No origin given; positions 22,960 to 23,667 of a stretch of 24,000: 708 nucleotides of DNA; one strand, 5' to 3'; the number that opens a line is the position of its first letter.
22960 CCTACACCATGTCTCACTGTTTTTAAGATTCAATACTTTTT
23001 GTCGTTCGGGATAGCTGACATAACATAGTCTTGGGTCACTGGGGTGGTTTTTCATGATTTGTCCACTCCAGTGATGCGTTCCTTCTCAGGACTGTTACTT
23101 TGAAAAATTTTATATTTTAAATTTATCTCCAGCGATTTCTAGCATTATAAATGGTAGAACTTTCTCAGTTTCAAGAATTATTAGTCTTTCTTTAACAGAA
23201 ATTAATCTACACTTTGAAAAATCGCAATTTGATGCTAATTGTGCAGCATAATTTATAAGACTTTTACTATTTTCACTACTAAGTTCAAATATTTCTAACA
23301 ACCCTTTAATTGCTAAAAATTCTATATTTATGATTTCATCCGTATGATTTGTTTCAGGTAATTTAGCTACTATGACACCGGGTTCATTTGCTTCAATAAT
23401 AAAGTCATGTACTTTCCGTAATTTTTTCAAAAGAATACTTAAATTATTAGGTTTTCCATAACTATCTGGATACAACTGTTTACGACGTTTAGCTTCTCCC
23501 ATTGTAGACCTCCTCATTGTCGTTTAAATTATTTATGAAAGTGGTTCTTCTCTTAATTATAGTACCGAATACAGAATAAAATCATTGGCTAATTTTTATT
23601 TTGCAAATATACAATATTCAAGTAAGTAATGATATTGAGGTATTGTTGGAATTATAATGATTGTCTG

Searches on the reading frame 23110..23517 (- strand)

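Call 7: search_protein_families(library=pfam, max_evalue=0.01, proteins=[window:23110-23517:-])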
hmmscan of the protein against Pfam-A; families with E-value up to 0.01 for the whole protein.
window:23110-23517:- (135 aa): 1 family
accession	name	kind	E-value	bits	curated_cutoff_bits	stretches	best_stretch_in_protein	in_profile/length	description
PF10999.13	DUF2839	-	0.0019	19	22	1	6-27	1-22/67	Protein of unknown function (DUF2839)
